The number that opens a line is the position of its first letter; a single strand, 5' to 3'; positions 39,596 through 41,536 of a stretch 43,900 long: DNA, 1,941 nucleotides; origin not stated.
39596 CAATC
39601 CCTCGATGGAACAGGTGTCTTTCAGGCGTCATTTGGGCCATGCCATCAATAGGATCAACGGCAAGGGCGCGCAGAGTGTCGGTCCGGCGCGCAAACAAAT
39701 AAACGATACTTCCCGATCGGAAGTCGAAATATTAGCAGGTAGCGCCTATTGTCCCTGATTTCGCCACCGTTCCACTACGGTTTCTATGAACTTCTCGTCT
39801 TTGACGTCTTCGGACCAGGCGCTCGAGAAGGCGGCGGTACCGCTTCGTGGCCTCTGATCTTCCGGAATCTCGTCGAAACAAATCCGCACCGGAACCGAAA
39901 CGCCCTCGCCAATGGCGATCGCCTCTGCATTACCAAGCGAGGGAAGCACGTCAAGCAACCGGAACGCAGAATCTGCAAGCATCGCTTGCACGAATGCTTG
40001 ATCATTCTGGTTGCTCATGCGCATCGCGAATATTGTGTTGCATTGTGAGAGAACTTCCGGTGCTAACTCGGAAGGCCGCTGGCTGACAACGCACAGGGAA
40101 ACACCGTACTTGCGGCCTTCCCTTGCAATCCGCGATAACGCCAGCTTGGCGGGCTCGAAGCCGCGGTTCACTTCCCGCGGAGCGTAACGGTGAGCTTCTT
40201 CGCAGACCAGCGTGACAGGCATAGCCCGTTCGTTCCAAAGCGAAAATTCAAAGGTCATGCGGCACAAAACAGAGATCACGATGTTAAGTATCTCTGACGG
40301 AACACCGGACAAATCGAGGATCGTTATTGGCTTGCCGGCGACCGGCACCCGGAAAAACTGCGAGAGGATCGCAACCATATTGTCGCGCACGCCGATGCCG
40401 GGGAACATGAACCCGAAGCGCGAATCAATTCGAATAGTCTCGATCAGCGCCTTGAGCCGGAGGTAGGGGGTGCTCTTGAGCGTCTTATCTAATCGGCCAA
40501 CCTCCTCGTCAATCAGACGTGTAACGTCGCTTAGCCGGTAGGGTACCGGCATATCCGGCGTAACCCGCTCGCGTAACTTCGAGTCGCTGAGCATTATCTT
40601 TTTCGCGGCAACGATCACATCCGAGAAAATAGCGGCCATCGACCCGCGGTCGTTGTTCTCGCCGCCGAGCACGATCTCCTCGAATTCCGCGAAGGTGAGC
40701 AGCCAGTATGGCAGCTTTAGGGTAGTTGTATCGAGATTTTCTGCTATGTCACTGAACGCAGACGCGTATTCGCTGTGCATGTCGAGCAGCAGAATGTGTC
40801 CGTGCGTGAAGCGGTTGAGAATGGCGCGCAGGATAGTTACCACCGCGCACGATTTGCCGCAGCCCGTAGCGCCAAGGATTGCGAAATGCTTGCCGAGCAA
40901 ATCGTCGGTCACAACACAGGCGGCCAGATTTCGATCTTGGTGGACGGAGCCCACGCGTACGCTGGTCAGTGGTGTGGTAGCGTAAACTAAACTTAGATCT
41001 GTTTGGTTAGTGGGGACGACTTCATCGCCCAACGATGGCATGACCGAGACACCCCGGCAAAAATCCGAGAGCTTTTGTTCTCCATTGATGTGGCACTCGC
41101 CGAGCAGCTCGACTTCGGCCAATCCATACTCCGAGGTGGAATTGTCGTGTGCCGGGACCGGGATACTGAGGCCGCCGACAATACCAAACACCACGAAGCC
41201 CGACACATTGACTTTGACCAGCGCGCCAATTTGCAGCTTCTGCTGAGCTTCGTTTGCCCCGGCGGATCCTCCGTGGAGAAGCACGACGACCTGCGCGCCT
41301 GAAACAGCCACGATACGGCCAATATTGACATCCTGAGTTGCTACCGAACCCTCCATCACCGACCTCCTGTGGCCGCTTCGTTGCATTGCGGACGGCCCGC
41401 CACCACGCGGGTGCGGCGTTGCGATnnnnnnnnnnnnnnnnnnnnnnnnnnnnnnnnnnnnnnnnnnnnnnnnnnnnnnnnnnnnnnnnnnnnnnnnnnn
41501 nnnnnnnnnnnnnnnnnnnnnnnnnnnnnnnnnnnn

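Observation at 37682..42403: Input-less histidine kinase, HerA-type hexameric ATPase and a paralogous membrane histidine kinase, with no response regulator or nuclease partner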

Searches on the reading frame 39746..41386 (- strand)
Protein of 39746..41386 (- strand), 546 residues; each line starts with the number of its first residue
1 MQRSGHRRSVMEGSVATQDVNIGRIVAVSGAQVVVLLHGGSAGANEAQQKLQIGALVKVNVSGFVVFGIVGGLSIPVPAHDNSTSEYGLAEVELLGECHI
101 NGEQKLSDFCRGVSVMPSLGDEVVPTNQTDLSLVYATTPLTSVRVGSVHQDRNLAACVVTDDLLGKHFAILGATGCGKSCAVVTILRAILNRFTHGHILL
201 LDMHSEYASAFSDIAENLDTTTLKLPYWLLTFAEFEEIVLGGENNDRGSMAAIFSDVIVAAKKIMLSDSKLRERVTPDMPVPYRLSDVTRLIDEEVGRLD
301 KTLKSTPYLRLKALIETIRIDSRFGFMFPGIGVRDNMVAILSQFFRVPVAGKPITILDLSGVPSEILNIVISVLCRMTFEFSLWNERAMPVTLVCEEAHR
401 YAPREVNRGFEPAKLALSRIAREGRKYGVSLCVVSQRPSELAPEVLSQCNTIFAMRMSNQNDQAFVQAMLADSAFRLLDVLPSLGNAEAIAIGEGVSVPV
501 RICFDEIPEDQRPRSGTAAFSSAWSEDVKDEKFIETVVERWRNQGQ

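Call 3: search_protein_families(library=pfam, proteins=[window:39746-41386:-], max_evalue=0.01)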
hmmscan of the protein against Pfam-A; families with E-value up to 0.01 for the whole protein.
window:39746-41386:- (546 aa): 2 families
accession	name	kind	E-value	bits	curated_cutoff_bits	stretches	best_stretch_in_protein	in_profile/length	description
PF01935.23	DUF87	-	9.4e-32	111.3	23.2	1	143-377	1-219/220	Helicase HerA, central domain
PF01580.24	FtsK_SpoIIIE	-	0.00022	21.2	24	0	165-196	38-70/221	FtsK/SpoIIIE family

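Call 4: search_protein_families(library=ncbifam, proteins=[window:39746-41386:-], max_evalue=0.01)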
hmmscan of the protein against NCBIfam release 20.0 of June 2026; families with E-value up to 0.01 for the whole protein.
window:39746-41386:- (546 aa): 10 families
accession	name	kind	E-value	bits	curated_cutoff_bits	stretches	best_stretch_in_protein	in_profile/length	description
NF042944.1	HerA_antiphage_2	equivalog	6e-82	276.2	850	2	319-539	343-574/576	anti-phage-associated helicase HerA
NF042943.1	HerA_antiphage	equivalog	8.6e-45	153.3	800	2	352-524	394-566/566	anti-phage-associated helicase HerA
NF040819.1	helicase_HerA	equivalog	3.5e-36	124.9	970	2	388-502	401-512/561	DNA double-strand break repair helicase HerA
NF040937.1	HerA_Thermprot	equivalog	1.2e-28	99.8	800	2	385-505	345-462/487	DNA double-strand break repair helicase HerA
NF053655.1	CedD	equivalog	5.3e-19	68.3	600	2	354-500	383-521/527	DNA-translocating ATPase CedD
NF033849.1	ser_rich_anae_1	subfamily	2.8e-09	34.9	650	1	354-472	976-1105/1163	serine-rich protein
TIGR03925.1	T7SS_EccC_b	equivalog_domain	3.4e-07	28.9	346.55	1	149-203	346-401/564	type VII secretion protein EccCb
NF041214.1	plasmid_TraB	equivalog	0.0019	16.8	800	0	414-465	363-417/639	plasmid transfer protein TraB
TIGR02868.1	CydC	equivalog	0.0022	16.7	329.05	1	136-204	331-398/530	thiol reductant ABC exporter subunit CydC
NF041017.1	DNA_import_CedB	equivalog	0.0036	16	700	0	353-446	434-524/590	DNA import protein CedB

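Call 5: search_protein_families(library=padloc, proteins=[window:39746-41386:-], max_evalue=0.01)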
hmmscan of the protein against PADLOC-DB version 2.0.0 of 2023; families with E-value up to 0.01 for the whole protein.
window:39746-41386:- (546 aa): 15 families
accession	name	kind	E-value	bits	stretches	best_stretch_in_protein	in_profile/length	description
PDLC04105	HerA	-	2.5e-117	390.8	1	17-545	7-573/576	-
PDLC02188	HerA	-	4.6e-79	264.8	2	319-542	343-577/578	-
PDLC04098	HerA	-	4.1e-71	238.4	2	266-543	399-685/686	-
PDLC04104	HerA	-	1.9e-63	212.5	1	198-544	4-374/379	-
PDLC04102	HerA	-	2.3e-62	209.3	2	352-532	465-645/654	-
PDLC04106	HerA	-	4.2e-62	208.6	2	297-543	416-664/667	-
PDLC02185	HerA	-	1.1e-51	174.3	2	354-527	408-582/585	-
PDLC04100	HerA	-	9e-51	171.2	2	341-530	389-578/580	-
PDLC04103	HerA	-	1.8e-38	130.3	2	322-526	370-576/579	-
PDLC04101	HerA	-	1.8e-29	100.7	1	17-371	9-397/400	-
PDLC04097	HerA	-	4.3e-27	93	2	352-527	432-614/618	-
PDLC04140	mad8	-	9.3e-21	72.6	1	160-502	22-297/314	mads_8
PDLC04107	HerA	-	2.1e-16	57.9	1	80-284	79-305/306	-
PDLC01055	HerA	-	1.1e-15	55.5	2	357-461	386-483/532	Type III coevolved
PDLC04099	HerA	-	1.9e-14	51.5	1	19-209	9-212/214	-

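Call 10: find_homologous_proteins(query=window:39746-41386:-)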
Query window:39746-41386:- (546 aa): 7696 proteins with E <= 0.001 among 8000 candidates; the best 120 are listed.
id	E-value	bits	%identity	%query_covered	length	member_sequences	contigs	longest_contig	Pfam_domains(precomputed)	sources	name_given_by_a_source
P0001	0.0e+0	1143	95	98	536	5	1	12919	PF01935.24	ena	-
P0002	2.7e-291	985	82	98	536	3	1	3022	PF01935.24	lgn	-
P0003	5.1e-216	736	61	98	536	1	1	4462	PF01935.24,PF01580.25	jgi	jgi:DNA helicase HerA-like ATPase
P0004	1.8e-209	715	62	97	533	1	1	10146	PF01935.24,PF01580.25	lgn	-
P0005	6.9e-209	713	60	96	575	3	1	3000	PF01935.24,PF01580.25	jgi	-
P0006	2.9e-208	711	59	98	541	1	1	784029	PF01935.24,PF01580.25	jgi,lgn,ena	-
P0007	5.2e-207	707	59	98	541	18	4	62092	PF01935.24,PF01580.25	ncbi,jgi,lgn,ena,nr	ncbi:MAG TPA: DUF87 domain-containing protein [Alphaproteobacteria bacterium]|nr:DUF87 domain-contai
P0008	6.8e-205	700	59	97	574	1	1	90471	PF01935.24,PF01580.25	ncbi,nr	ncbi:MAG: ATP-binding protein [Alphaproteobacteria bacterium]|nr:ATP-binding protein [Alphaproteobac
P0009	6.6e-204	696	59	96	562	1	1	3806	PF01935.24,PF01580.25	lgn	-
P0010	2.6e-203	694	59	96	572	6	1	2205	PF01935.24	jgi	-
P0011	3.1e-203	694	58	98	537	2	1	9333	PF01935.24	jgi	jgi:DNA helicase HerA-like ATPase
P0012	3.9e-203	694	58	98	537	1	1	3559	PF01935.24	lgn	-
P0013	4.2e-203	694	58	98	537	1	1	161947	PF01935.24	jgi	jgi:DNA helicase HerA-like ATPase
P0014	9.9e-203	693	57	96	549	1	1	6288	PF01935.24,PF01580.25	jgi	jgi:DNA helicase HerA-like ATPase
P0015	3.0e-201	688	59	97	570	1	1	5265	PF01935.24,PF01580.25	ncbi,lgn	ncbi:MAG: ATP-binding protein [Kiloniellaceae bacterium]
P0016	4.0e-201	687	59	96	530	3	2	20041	PF01935.24,PF01580.25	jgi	jgi:DNA helicase HerA-like ATPase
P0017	1.3e-200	686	58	98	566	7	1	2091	PF10412.16,PF01935.24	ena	-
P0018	7.0e-200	683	58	98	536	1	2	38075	PF01935.24,PF01580.25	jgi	-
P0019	8.7e-200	683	59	97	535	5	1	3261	PF01935.24,PF01580.25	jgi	jgi:DNA helicase HerA-like ATPase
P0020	3.6e-199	681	57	97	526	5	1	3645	PF10412.16,PF01935.24,PF01580.25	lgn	-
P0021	3.8e-199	681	58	98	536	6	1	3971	PF10412.16,PF01935.24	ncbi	-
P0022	4.6e-199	680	60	98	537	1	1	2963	PF01935.24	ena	-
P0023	5.4e-199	680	59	96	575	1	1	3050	PF01935.24,PF01580.25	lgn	-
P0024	1.7e-198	678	58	98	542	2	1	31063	PF01935.24,PF01580.25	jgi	jgi:DNA helicase HerA-like ATPase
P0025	3.8e-198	677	58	97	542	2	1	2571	PF01935.24,PF01580.25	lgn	-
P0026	4.0e-198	677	58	97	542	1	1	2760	PF01935.24,PF01580.25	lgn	-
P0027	4.9e-198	677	59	96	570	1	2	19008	PF01935.24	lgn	-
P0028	8.5e-198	676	57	95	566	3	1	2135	PF10412.16,PF01935.24,PF01580.25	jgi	jgi:DNA helicase HerA-like ATPase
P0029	1.7e-197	675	57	95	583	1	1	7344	PF01935.24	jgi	-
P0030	1.0e-196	673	57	97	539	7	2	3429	PF10412.16,PF01935.24,PF01580.25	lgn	-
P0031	1.0e-196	673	56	98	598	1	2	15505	PF01935.24,PF01580.25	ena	-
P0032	1.6e-196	672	57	99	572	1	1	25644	PF01935.24,PF01580.25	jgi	-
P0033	6.1e-196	670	57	97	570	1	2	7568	PF01935.24,PF01580.25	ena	-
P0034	1.2e-195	669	58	98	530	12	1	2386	PF10412.16,PF01935.24,PF01580.25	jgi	jgi:DNA helicase HerA-like ATPase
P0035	1.4e-195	669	55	97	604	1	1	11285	PF10412.16,PF01935.24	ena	-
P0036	1.8e-195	669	57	97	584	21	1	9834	PF01935.24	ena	-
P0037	2.4e-195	668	57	97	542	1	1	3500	PF01935.24,PF01580.25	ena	-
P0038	5.7e-195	667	58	97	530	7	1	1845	PF01935.24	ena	-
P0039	1.0e-194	666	57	97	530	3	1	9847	PF10412.16,PF01935.24,PF01580.25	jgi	jgi:DNA helicase HerA-like ATPase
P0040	1.6e-194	665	57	96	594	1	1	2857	PF01935.24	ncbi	-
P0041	1.8e-194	665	58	96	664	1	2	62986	PF10412.16,PF01935.24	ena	-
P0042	1.8e-194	665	57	95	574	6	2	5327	PF01935.24,PF01580.25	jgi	-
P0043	1.9e-194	665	58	95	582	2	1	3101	PF10412.16,PF01935.24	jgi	-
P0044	3.2e-194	664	57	97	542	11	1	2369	PF01935.24,PF01580.25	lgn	-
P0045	3.7e-194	664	56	98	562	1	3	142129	PF10412.16,PF01935.24,PF01580.25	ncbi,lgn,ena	-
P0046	4.1e-194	664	57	97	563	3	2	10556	PF10412.16,PF01935.24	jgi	jgi:DNA helicase HerA-like ATPase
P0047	1.0e-193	663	58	98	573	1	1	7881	PF10412.16,PF01935.24,PF01580.25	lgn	-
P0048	1.4e-193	662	58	97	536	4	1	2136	PF01935.24,PF01580.25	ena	-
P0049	1.6e-193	662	57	97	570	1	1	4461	PF01935.24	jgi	-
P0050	2.1e-193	662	57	97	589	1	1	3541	PF01935.24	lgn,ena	-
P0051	3.5e-193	661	56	97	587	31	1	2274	PF10412.16,PF01935.24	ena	-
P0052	4.3e-193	661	57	97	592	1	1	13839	PF01935.24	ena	-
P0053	4.3e-193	661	57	96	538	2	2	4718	PF01935.24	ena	-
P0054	4.6e-193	661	56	97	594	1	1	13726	PF01935.24,PF01580.25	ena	-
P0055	4.7e-193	661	57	97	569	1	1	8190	PF01935.24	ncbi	-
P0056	5.8e-193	660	56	97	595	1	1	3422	PF01935.24,PF01580.25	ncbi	-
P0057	6.5e-193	660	57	98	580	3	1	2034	PF01935.24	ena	-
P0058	7.3e-193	660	57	96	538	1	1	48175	PF01935.24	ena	-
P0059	8.2e-193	660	59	92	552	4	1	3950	PF01935.24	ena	-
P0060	8.5e-193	660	57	97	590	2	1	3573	PF01935.24,PF01580.25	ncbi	-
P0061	9.0e-193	660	57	97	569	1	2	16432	PF01935.24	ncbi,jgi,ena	ncbi:MAG: DUF87 domain-containing protein [Hyphomicrobiaceae bacterium]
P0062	9.3e-193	660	56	97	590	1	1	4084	PF01935.24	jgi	jgi:DNA helicase HerA-like ATPase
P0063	9.4e-193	660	57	97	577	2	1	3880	PF01935.24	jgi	-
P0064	9.8e-193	660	57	97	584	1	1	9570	PF01935.24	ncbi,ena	-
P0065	9.8e-193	660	57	97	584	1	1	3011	PF01935.24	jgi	-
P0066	1.1e-192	659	57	97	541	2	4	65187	PF10412.16,PF01935.24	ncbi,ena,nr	ncbi:MAG: DUF87 domain-containing protein [Kiloniellales bacterium]|nr:DUF87 domain-containing prote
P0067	1.7e-192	659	55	95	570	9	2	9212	PF10412.16,PF01935.24,PF01580.25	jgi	-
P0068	2.1e-192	658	56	97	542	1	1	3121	PF01935.24,PF01580.25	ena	-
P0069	2.3e-192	658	55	97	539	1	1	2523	PF10412.16,PF01935.24,PF01580.25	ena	-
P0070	2.8e-192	658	57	97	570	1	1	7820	PF01935.24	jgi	-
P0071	3.3e-192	658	57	97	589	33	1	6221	PF10412.16,PF01935.24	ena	-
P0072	3.5e-192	658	57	97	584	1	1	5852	PF01935.24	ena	-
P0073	4.9e-192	657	56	96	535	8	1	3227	PF10412.16,PF01935.24,PF01580.25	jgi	jgi:DNA helicase HerA-like ATPase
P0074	8.1e-192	656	56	96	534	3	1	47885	PF01935.24,PF01580.25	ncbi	ncbi:MAG: DUF87 domain-containing protein [Pseudomonadota bacterium]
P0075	8.3e-192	656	57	97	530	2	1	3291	PF01935.24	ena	-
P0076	9.2e-192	656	57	97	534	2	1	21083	PF10412.16,PF01935.24,PF01580.25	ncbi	-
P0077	9.7e-192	656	56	96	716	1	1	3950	PF01935.24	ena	-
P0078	1.1e-191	656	57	97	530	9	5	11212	PF10412.16,PF01935.24,PF01580.25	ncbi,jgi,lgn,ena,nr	ncbi:MAG: DUF87 domain-containing protein [Rhodospirillales bacterium]|nr:DUF87 domain-containing pr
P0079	1.2e-191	656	54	99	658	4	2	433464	PF01935.24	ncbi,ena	-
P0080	1.3e-191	656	56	97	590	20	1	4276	PF01935.24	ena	-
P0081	1.5e-191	656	56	94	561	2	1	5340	PF01935.24,PF01580.25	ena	-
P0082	1.6e-191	656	58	98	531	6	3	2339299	PF10412.16,PF01935.24,PF01580.25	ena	-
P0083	2.0e-191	655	56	95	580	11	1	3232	PF01935.24,PF01580.25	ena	-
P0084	2.3e-191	655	56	97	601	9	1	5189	PF01935.24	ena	-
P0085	2.3e-191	655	58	96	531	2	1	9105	PF10412.16,PF01935.24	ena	-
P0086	3.0e-191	655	57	97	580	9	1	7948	PF01935.24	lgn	-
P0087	3.2e-191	655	56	98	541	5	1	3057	PF10412.16,PF01935.24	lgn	-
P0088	4.3e-191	654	57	97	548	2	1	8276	PF01935.24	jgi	jgi:DNA helicase HerA-like ATPase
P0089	5.1e-191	654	57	96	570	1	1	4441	PF01935.24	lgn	-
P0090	6.0e-191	654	55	97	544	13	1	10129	PF01935.24,PF01580.25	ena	-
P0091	6.2e-191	654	56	97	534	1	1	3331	PF01935.24,PF01580.25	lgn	-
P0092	7.4e-191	653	56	97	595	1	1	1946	PF01935.24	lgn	-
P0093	9.7e-191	653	56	97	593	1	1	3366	PF01935.24,PF01580.25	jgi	jgi:DNA helicase HerA-like ATPase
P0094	9.7e-191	653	56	96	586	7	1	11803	PF01935.24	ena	-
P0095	1.0e-190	653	56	97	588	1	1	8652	PF01935.24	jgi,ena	-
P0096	1.2e-190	653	56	98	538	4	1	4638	PF01935.24,PF01580.25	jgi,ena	-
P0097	1.6e-190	652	56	97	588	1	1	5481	PF01935.24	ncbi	-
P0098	1.8e-190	652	56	97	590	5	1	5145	PF01935.24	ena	-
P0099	2.2e-190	652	57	97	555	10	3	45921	PF01935.24,PF01580.25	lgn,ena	-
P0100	2.4e-190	652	58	97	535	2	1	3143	PF01935.24,PF01580.25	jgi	jgi:hypothetical protein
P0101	3.0e-190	651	56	97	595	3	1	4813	PF01935.24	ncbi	-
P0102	3.4e-190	651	56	97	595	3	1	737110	PF01935.24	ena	-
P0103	3.7e-190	651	55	97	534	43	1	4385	PF01935.24,PF01580.25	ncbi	-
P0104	4.5e-190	651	56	97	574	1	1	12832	PF01935.24,PF01580.25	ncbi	-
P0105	7.2e-190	650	56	97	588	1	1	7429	PF01935.24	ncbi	-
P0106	9.3e-190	650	57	96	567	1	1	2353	PF10412.16,PF01935.24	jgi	jgi:DNA helicase HerA-like ATPase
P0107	1.5e-189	649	55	97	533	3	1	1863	PF01935.24,PF01580.25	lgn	-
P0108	1.6e-189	649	55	98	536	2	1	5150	PF01935.24,PF01580.25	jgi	jgi:DNA helicase HerA-like ATPase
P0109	2.0e-189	649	56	96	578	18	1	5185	PF01935.24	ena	-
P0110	2.2e-189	648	56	97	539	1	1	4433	PF01935.24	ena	-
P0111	2.4e-189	648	56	97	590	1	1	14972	PF01935.24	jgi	-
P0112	2.7e-189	648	55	100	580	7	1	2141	PF10412.16,PF01935.24,PF01580.25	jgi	jgi:DNA helicase HerA-like ATPase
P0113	3.0e-189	648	55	100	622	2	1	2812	PF01935.24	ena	-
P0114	3.1e-189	648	57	97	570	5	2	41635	PF01935.24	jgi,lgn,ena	-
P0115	3.3e-189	648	56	97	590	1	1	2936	PF01935.24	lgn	-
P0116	3.6e-189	648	55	99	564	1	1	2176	PF10412.16,PF01935.24,PF01580.25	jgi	jgi:DNA helicase HerA-like ATPase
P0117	3.6e-189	648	56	97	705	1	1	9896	PF01935.24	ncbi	-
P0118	3.8e-189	648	56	97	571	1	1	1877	PF01935.24,PF01580.25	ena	-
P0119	5.8e-189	647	56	97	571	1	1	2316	PF01935.24,PF01580.25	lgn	-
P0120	5.8e-189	647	56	97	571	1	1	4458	PF01935.24,PF01580.25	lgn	-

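Call 11: find_encoding_contigs(protein=P0001, flank=8000, max_places=3)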
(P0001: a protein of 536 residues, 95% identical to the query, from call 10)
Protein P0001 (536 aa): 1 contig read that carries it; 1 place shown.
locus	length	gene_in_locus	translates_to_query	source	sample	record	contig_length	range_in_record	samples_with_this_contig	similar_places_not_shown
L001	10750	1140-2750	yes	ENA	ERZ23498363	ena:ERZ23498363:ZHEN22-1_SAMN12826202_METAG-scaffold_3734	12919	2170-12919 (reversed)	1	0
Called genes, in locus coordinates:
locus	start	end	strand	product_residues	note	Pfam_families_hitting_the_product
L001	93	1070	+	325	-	PF00512:HisKA, PF02518:HATPase_c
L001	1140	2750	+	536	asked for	PF01935:DUF87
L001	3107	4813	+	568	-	PF00672:HAMP, PF00512:HisKA, PF02518:HATPase_c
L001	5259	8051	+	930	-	PF01909:NTP_transf_2 (weak), PF08335:GlnD_UR_UTase, PF27444:GlnD_3rd, PF01966:HD, PF01842:ACT (weak), PF24926:ACT_ACR9_C (weak), PF24931:ACT_ACR9_3rd, PF26956:ACT_ACR_D1, +2 more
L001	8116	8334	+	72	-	-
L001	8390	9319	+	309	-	PF02558:ApbA, PF08546:ApbA_C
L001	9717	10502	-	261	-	PF10544:T5orf172, PF13455:MUG113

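Call 12: find_encoding_contigs(protein=P0006, flank=8000, max_places=3)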
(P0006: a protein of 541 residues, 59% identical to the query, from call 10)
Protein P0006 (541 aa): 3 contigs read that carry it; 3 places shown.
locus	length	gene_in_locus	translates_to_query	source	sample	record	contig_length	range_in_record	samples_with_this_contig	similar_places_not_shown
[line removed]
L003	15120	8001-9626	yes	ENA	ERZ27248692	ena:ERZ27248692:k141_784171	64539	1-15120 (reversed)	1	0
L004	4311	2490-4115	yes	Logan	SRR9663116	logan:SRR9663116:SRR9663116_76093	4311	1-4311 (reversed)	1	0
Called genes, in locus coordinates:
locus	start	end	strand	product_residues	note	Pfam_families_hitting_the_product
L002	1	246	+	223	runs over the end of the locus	PF00574:CLP_protease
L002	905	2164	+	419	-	PF06689:zf-C4_ClpX, PF00493:MCM (faint), PF01078:Mg_chelatase (faint), PF05496:RuvB_N (faint), PF00004:AAA, PF07724:AAA_2, PF07728:AAA_5 (weak), PF10431:ClpB_D2-small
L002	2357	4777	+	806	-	PF02190:LON_substr_bdg, PF00004:AAA, PF07728:AAA_5, PF22667:Lon_lid, PF05362:Lon_C, PF13541:ChlI (weak)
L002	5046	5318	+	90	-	PF00216:Bac_DNA_binding, PF18291:HU-HIG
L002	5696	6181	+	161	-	-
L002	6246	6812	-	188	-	PF02525:Flavodoxin_2, PF03358:FMN_red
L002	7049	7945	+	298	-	PF00512:HisKA, PF02518:HATPase_c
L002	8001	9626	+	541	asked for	PF01580:FtsK_SpoIIIE (faint), PF01935:DUF87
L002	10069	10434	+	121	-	PF00507:Oxidored_q4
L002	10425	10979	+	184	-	PF01058:Oxidored_q6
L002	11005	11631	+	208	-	PF00329:Complex1_30kDa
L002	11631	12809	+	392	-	PF00346:Complex1_49kDa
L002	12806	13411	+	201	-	PF01257:2Fe-2S_thioredx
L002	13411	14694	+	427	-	PF01512:Complex1_51K, PF10531:SLBB (weak), PF22461:SLBB_2, PF10589:NADH_4Fe-4S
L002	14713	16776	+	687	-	PF00111:Fer2, PF13510:Fer2_4, PF10588:NADH-G_4Fe-4S_3, PF22117:Fer4_Nqo3, PF22151:Fer4_NDSU1, PF00384:Molybdopterin, PF09326:NADH_dhqG_C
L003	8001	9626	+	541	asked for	PF01580:FtsK_SpoIIIE (faint), PF01935:DUF87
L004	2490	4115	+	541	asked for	PF01580:FtsK_SpoIIIE (faint), PF01935:DUF87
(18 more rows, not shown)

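Call 13: find_encoding_contigs(protein=P0082, flank=8000, max_places=3)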
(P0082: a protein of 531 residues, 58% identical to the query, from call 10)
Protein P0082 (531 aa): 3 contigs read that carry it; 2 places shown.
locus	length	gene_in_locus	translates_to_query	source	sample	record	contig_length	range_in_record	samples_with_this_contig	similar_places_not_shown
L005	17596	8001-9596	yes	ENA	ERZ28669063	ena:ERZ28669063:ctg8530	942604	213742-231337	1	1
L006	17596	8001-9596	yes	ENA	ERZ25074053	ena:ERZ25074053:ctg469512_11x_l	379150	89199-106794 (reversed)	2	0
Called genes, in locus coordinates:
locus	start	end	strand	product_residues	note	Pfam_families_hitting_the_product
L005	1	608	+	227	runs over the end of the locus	PF03807:F420_oxidored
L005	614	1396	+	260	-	PF01996:F420_ligase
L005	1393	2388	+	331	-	PF01933:CofD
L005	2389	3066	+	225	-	PF01983:CofC, PF12804:NTP_transf_3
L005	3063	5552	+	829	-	PF04055:Radical_SAM, PF19288:CofH_C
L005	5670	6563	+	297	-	PF00753:Lactamase_B, PF17778:WHD_BLACT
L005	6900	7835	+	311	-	PF00512:HisKA, PF02518:HATPase_c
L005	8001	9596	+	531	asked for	PF01580:FtsK_SpoIIIE (faint), PF01935:DUF87, PF10412:TrwB_AAD_bind (faint)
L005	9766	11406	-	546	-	PF00501:AMP-binding, PF13193:AMP-binding_C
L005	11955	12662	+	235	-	PF01548:DEDD_Tnp_IS110, PF02371:Transposase_20 (weak)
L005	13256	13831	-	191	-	-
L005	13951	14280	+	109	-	PF01527:HTH_Tnp_1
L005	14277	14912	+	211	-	PF13276:HTH_21, PF00665:rve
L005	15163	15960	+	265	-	PF01548:DEDD_Tnp_IS110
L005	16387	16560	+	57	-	-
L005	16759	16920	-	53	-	PF13701:DDE_Tnp_1_4 (weak)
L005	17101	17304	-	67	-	PF02796:HTH_7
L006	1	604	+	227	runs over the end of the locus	PF03807:F420_oxidored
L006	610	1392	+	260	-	PF01996:F420_ligase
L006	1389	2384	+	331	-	PF01933:CofD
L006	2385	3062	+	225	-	PF01983:CofC, PF12804:NTP_transf_3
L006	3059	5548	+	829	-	PF04055:Radical_SAM, PF19288:CofH_C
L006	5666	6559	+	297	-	PF00753:Lactamase_B, PF17778:WHD_BLACT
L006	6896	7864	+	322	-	PF00512:HisKA, PF02518:HATPase_c (weak)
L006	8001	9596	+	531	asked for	PF01580:FtsK_SpoIIIE (faint), PF01935:DUF87, PF10412:TrwB_AAD_bind (faint)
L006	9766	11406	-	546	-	PF00501:AMP-binding, PF13193:AMP-binding_C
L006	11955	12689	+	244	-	PF01548:DEDD_Tnp_IS110, PF02371:Transposase_20 (weak)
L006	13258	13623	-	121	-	-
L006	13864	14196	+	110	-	PF01527:HTH_Tnp_1 (weak)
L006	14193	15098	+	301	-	PF13276:HTH_21, PF00665:rve, PF13683:rve_3, PF13333:rve_2 (weak)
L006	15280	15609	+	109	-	PF01527:HTH_Tnp_1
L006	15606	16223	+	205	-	PF13276:HTH_21, PF00665:rve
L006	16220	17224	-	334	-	-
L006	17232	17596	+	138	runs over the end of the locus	PF02371:Transposase_20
